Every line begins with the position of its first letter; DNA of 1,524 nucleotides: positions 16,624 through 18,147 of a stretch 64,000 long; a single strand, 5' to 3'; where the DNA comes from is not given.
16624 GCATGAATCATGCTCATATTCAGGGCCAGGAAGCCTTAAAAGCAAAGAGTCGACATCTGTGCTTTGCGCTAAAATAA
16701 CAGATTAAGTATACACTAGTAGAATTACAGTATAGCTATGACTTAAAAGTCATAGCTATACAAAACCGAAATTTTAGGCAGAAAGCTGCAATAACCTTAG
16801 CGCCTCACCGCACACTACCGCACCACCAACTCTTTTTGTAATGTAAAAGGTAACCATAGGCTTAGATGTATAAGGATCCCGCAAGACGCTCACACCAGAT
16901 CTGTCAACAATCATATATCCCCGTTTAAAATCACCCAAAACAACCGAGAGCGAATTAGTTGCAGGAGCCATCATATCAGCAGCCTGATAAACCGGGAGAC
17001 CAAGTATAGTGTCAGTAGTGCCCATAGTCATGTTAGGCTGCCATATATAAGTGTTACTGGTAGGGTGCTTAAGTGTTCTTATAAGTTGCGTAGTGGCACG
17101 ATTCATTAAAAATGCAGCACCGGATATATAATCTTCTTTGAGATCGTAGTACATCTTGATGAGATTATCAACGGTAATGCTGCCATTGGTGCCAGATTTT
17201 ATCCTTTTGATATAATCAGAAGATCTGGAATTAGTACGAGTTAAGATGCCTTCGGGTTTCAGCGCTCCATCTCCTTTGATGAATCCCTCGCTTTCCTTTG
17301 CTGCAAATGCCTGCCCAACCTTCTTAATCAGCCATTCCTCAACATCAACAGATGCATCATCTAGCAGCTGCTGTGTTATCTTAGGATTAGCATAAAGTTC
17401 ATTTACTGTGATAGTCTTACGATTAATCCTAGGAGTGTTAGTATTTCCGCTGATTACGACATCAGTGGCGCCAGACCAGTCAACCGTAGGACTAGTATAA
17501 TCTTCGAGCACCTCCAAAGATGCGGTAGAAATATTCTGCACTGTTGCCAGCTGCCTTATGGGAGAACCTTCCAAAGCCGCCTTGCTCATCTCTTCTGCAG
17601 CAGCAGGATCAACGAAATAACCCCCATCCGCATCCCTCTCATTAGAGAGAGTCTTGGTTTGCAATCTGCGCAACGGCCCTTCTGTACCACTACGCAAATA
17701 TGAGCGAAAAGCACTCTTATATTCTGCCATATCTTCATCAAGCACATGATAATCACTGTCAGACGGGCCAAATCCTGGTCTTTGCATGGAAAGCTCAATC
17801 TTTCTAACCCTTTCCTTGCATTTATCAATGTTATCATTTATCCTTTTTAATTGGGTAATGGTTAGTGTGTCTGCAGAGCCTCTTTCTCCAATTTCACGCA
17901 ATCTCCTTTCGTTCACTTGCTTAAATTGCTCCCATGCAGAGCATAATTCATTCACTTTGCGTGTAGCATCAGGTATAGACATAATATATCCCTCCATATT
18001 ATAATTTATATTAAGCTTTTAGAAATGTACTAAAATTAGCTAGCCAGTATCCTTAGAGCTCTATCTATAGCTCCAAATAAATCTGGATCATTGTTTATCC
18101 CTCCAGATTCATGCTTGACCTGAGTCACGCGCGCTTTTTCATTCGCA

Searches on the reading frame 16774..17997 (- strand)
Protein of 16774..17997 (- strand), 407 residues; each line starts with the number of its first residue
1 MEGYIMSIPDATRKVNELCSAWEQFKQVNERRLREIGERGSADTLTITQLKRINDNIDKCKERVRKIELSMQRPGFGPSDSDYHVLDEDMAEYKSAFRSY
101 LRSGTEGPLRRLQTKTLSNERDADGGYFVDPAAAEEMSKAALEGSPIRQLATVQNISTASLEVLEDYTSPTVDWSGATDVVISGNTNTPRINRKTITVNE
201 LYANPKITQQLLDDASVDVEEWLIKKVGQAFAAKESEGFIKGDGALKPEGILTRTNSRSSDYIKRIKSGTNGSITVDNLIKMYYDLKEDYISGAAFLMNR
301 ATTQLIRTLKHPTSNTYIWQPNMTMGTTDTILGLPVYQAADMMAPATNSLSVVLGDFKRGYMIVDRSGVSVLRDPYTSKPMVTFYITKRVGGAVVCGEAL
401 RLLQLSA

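Call 4: search_protein_families(library=pfam, proteins=[window:16774-17997:-], max_evalue=1)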
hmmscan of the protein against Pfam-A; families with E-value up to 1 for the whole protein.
window:16774-17997:- (407 aa): 1 family
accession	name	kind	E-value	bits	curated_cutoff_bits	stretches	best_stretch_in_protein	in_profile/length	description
PF05065.19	Phage_capsid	-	4.8e-71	239.9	24.2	1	125-404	1-279/280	Phage capsid family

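Call 41: search_protein_families(library=ncbifam, proteins=[window:16774-17997:-], max_evalue=0.1)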
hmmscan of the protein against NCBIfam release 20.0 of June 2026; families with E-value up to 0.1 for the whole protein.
window:16774-17997:- (407 aa): 1 family
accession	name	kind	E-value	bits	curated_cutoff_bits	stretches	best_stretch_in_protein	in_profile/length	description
TIGR01554.3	major_cap_HK97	equivalog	1.9e-91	307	27.5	1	16-404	9-384/385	phage major capsid protein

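Call 45: search_solved_structures(query=window:16774-17997:-, max_evalue=0.001)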
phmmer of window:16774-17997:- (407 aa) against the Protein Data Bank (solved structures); distinct sequences matched with E-value up to 0.001: 6.
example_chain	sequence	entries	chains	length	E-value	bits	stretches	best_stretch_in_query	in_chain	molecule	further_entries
6tb9_C5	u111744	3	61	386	3.1e-59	204.2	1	89-406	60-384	Major capsid protein Rcc01687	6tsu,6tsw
6tba_C5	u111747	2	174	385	3.1e-59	204.2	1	89-406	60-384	Phage major capsid protein, HK97 family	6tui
9gyi_B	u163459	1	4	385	4.3e-37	131.3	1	113-405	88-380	Major head protein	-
5tjt_A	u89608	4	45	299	6e-08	35.4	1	199-391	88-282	Major capsid protein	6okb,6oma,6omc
8zvi_A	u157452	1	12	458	2.3e-07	33.5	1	200-391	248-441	Major capsid protein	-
8ho3_A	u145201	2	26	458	2.3e-05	26.9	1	188-391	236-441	Major head protein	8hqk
